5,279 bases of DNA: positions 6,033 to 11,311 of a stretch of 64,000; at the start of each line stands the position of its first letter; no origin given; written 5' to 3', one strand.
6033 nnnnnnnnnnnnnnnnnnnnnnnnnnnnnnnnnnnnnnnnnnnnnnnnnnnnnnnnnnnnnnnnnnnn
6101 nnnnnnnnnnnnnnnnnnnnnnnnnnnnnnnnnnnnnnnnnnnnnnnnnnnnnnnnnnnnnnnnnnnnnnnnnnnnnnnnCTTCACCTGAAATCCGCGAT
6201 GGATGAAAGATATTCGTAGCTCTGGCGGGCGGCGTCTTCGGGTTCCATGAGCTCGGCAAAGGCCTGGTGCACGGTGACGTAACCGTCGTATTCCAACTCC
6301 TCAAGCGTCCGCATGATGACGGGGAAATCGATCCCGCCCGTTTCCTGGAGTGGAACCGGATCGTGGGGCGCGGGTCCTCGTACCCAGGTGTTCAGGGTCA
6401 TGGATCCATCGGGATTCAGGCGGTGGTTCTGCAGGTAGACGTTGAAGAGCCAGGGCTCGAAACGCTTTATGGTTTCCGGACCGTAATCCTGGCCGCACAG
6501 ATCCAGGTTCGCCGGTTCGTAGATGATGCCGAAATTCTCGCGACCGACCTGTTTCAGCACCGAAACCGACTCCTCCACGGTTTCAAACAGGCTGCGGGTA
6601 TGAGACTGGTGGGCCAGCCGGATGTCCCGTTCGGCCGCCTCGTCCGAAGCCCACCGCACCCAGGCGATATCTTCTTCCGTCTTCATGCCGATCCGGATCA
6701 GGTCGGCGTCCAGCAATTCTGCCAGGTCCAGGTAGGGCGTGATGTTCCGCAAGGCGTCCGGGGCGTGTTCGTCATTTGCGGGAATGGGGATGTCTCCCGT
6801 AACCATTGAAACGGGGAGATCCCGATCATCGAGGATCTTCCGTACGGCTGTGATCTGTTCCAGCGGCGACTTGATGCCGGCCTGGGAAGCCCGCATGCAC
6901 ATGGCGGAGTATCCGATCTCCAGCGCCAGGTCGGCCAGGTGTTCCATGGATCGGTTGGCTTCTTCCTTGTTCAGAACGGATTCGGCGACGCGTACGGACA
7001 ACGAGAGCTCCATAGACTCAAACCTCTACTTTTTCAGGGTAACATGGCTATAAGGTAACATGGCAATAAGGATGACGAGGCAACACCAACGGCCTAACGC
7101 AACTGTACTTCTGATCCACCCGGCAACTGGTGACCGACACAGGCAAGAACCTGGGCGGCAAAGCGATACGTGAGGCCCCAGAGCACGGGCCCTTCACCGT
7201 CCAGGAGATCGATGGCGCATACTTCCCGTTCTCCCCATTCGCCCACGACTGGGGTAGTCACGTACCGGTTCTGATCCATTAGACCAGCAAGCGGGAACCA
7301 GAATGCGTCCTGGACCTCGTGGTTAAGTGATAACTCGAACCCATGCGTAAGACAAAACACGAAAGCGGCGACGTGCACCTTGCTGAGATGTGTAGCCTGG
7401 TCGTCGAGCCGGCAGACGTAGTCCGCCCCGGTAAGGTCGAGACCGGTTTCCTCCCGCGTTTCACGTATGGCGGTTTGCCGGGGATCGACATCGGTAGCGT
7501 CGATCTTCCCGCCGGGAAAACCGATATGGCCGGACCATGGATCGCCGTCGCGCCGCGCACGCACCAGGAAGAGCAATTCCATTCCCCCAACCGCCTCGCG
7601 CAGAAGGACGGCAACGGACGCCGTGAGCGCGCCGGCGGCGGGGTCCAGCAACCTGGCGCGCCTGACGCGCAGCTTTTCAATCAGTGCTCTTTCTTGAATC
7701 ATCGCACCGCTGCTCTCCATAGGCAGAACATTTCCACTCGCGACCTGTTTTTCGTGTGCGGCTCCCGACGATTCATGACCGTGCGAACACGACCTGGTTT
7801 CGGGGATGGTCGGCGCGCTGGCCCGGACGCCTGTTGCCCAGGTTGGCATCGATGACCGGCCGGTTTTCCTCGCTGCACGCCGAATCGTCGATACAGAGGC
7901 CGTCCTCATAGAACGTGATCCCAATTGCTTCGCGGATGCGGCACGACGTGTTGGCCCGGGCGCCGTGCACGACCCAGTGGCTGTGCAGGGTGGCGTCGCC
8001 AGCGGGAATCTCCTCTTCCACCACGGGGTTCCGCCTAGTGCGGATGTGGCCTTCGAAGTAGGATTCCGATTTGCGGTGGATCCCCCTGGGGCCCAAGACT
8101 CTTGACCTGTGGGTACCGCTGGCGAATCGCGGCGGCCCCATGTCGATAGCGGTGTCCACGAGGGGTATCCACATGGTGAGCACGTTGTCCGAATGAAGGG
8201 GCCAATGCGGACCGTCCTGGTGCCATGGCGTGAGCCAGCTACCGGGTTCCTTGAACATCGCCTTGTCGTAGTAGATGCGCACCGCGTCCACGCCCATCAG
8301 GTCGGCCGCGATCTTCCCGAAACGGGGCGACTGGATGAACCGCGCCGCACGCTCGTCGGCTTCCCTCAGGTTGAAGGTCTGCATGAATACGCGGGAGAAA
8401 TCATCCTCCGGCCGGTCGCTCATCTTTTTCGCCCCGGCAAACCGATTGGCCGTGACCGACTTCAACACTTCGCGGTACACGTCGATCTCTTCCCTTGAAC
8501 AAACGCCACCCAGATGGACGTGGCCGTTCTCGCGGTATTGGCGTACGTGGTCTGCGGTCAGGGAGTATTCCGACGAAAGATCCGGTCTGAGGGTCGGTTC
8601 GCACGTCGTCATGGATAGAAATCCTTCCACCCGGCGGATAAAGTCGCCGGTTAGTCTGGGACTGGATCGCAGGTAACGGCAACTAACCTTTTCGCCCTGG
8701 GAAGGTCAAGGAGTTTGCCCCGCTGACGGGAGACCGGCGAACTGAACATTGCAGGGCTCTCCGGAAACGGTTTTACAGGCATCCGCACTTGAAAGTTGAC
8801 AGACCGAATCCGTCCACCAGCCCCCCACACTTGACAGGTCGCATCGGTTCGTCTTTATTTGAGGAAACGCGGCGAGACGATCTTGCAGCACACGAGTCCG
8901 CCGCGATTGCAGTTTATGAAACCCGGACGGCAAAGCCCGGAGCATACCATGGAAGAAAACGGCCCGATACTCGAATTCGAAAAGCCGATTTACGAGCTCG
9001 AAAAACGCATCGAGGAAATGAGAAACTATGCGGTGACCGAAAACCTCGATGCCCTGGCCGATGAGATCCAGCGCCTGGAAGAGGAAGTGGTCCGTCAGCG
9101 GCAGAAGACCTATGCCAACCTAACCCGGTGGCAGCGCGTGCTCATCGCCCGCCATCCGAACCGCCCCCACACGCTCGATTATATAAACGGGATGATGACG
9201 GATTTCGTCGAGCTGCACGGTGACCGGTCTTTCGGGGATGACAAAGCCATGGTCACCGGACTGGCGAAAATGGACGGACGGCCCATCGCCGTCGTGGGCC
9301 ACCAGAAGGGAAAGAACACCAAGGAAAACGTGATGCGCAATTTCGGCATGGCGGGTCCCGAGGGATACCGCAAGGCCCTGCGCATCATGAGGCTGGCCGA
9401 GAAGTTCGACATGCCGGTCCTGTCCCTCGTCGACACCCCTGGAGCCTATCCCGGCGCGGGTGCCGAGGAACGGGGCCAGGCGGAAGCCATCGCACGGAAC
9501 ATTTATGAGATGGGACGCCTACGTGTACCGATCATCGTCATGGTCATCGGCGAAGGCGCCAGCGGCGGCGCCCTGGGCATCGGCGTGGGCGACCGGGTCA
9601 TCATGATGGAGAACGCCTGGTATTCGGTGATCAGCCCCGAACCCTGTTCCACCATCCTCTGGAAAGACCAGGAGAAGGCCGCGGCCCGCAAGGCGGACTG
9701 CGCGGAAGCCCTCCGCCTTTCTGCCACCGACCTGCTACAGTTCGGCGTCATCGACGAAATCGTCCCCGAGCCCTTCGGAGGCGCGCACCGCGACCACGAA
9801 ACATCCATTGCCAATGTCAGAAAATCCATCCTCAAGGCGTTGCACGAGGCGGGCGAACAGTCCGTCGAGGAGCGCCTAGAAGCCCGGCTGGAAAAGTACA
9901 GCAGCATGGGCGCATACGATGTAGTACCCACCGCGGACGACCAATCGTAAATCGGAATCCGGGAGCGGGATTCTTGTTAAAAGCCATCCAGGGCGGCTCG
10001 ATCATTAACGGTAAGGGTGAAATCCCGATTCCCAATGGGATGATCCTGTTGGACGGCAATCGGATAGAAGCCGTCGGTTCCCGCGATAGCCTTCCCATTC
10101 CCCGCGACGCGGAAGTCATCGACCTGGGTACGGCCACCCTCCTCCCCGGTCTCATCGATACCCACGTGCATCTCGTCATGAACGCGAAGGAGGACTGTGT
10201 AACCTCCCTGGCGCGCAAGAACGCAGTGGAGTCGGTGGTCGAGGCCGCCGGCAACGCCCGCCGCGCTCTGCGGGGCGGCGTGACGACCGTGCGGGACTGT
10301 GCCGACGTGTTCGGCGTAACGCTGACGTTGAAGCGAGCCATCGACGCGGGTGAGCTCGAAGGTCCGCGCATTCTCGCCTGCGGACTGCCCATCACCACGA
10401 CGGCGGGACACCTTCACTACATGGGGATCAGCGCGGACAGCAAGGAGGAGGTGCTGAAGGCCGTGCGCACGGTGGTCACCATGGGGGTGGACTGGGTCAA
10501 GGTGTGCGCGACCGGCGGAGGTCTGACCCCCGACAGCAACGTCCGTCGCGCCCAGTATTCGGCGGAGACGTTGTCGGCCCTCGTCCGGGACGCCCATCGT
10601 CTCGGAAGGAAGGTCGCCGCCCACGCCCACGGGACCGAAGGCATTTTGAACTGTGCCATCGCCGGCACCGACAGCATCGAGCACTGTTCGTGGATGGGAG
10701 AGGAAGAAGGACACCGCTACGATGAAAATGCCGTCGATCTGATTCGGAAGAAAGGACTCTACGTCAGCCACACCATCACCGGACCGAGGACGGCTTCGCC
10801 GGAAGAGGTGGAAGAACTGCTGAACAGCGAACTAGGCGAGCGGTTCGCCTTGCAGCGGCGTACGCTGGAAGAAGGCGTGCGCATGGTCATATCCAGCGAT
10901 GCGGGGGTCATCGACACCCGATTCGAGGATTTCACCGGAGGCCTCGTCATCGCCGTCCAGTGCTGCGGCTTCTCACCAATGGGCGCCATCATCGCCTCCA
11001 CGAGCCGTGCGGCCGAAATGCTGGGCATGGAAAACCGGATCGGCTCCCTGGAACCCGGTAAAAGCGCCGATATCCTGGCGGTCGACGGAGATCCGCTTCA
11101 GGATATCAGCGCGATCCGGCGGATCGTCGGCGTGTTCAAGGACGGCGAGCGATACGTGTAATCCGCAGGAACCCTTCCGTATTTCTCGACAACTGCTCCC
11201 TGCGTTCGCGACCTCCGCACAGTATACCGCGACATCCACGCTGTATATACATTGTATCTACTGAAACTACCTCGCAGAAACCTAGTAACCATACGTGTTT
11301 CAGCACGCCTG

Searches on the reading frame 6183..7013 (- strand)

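Call 47: search_protein_families(library=pfam, proteins=[window:6183-7013:-], max_evalue=0.00001)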
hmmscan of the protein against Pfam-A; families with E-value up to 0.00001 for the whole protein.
window:6183-7013:- (276 aa): 1 family
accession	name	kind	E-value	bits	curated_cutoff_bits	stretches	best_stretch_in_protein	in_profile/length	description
PF01261.30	AP_endonuc_2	-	4e-16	59.9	31.1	1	28-271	2-248/249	Xylose isomerase-like TIM barrel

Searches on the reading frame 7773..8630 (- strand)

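Call 47: search_protein_families(library=pfam, proteins=[window:7773-8630:-], max_evalue=0.00001)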
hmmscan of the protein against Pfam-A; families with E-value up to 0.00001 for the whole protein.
window:7773-8630:- (285 aa): 1 family
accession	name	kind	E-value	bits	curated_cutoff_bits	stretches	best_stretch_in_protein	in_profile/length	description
PF05721.19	PhyH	-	6.6e-26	92.3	22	1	32-234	1-212/213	Phytanoyl-CoA dioxygenase (PhyH)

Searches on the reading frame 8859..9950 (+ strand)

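Call 47: search_protein_families(library=pfam, proteins=[window:8859-9950:+], max_evalue=0.00001)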
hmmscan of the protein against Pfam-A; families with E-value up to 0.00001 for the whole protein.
window:8859-9950:+ (363 aa): 2 families
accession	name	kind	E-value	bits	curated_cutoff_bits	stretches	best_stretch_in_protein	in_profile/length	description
PF03255.19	ACCA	-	5.5e-141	469.6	23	1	38-351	2-310/310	Acetyl co-enzyme A carboxylase carboxyltransferase-like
PF01039.27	Carboxyl_trans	-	1.5e-21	77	22.3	1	129-282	282-433/493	Carboxyl transferase domain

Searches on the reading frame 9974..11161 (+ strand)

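Call 47: search_protein_families(library=pfam, proteins=[window:9974-11161:+], max_evalue=0.00001)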
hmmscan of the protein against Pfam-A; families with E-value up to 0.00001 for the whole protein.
window:9974-11161:+ (395 aa): 2 families
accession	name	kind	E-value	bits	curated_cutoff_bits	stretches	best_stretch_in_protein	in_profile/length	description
PF01979.26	Amidohydro_1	-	2.3e-38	132.7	25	1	55-392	1-343/345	Amidohydrolase family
PF07969.17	Amidohydro_3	-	6.3e-14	52.7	29.7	1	194-376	258-450/472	Amidohydrolase family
